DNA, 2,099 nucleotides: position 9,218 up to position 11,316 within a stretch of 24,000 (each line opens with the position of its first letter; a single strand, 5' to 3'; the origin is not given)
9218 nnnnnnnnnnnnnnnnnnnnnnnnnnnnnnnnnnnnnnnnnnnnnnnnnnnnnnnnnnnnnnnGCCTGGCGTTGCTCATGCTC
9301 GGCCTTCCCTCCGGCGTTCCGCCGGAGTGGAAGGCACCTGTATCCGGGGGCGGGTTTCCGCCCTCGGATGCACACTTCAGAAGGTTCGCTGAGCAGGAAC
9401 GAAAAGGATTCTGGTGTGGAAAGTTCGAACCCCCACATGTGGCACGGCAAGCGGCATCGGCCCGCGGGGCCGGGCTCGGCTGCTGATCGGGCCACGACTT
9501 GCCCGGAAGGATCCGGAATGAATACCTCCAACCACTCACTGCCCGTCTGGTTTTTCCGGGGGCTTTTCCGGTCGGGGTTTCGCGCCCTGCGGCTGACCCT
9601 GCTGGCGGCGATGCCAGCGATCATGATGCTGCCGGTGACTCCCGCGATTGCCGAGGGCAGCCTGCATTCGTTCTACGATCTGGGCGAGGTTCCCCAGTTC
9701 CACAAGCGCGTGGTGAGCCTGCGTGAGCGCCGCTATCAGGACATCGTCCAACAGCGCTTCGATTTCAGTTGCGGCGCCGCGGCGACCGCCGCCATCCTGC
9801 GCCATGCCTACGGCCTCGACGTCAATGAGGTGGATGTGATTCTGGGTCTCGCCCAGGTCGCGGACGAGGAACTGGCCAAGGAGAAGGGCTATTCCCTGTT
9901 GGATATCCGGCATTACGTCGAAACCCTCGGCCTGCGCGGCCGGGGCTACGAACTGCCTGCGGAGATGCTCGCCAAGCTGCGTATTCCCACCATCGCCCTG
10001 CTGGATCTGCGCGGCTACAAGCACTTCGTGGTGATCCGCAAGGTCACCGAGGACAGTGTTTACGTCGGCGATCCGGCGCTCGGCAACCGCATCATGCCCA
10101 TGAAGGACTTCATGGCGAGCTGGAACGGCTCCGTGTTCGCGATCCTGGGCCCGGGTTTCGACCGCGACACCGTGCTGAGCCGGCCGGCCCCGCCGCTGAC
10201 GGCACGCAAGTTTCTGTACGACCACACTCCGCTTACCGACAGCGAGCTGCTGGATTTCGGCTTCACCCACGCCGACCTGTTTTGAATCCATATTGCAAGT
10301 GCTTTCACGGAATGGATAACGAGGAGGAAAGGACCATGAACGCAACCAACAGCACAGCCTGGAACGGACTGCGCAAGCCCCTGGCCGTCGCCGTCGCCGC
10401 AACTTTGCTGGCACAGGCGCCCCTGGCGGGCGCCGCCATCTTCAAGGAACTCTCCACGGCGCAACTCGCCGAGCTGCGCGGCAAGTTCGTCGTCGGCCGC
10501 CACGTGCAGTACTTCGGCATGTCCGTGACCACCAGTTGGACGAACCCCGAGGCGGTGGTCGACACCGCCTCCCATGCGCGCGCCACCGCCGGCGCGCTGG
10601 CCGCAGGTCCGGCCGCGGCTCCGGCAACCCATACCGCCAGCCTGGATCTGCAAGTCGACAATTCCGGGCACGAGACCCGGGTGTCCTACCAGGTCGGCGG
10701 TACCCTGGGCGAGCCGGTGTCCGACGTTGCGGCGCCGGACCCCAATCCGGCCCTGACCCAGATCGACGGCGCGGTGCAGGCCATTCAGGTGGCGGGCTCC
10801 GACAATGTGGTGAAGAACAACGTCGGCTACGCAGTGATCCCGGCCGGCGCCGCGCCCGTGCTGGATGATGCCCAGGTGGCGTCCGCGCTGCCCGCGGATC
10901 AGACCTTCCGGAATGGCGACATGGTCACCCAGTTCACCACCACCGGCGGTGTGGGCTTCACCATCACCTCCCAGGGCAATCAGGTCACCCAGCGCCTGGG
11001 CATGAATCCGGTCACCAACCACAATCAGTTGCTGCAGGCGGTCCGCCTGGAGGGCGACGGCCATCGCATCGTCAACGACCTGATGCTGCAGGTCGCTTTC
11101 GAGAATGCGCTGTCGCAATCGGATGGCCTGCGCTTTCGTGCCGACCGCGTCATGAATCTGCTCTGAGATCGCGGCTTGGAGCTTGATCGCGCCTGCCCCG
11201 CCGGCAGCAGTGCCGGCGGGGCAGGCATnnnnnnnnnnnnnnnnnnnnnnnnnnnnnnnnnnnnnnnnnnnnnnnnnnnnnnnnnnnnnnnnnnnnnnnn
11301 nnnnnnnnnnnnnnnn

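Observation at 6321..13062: Fap-type functional-amyloid operon in a non-canonical layout (no fapA, sigma-54 promoter, appended Sel1 gene)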

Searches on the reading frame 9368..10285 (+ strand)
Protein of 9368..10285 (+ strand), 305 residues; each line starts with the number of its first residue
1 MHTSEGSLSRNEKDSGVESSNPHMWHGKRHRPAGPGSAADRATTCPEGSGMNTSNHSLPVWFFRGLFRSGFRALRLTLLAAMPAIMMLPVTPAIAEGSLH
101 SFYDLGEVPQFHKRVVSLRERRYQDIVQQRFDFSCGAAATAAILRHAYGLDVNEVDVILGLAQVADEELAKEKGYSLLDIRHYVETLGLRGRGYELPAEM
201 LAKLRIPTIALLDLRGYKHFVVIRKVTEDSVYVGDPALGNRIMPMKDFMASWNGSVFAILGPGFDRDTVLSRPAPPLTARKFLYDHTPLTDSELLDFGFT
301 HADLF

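Call 3: search_protein_families(library=pfam, proteins=[window:9368-10285:+], max_evalue=0.01)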
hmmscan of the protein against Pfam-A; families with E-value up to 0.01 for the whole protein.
window:9368-10285:+ (305 aa): 1 family
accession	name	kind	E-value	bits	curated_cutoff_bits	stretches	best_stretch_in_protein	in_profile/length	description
PF03412.21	Peptidase_C39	-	2.5e-19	69.8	22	1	126-256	4-125/133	Peptidase C39 family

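Call 4: search_protein_families(library=ncbifam, proteins=[window:9368-10285:+], max_evalue=0.01)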
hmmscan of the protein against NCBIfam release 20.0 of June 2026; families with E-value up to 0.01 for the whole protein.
window:9368-10285:+ (305 aa): 5 families
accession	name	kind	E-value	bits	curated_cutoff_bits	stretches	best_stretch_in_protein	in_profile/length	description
NF058616.2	C39_FapD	equivalog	5.1e-76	254.8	330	1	110-305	29-224/224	fibril amyloid maturation endopeptidase FapD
NF050078.1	pilus_FilB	exception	7.4e-26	91.1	475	1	112-260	46-198/277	putative pilus system C39 family peptidase FilB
TIGR03796.1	NHLM_micro_ABC1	equivalog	2.3e-11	42.6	853.3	1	133-266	11-134/710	NHLP family bacteriocin export ABC transporter peptidase/permease/ATPase subunit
NF045998.1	cleave_ABC_plasm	equivalog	3.9e-09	35.3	500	1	172-256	38-125/673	Mbov_0121 family peptidase domain-containing ABC transporter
TIGR01193.1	bacteriocin_ABC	subfamily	0.0015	17.1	523.85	1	134-259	6-128/708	peptide cleavage/export ABC transporter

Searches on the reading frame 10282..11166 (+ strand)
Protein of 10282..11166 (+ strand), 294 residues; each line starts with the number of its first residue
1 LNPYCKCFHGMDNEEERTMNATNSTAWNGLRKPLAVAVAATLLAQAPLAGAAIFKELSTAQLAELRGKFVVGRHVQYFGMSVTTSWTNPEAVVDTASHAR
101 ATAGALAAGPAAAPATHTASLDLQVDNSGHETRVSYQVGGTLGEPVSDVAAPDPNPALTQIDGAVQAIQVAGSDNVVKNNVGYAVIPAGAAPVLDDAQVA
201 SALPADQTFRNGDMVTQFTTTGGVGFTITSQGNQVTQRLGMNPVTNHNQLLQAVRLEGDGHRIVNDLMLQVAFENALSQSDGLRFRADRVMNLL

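Call 3: search_protein_families(library=pfam, proteins=[window:10282-11166:+], max_evalue=0.01)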
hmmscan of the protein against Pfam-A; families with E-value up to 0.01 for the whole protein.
window:10282-11166:+ (294 aa): 0 families

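Call 4: search_protein_families(library=ncbifam, proteins=[window:10282-11166:+], max_evalue=0.01)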
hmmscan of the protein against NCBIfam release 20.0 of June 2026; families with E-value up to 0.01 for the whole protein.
window:10282-11166:+ (294 aa): 1 family
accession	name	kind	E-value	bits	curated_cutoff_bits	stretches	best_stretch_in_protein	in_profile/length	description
NF058559.1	FblAmlydFapE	equivalog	6.9e-14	51.6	250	1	36-281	6-230/247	fibril amyloid subunit FapE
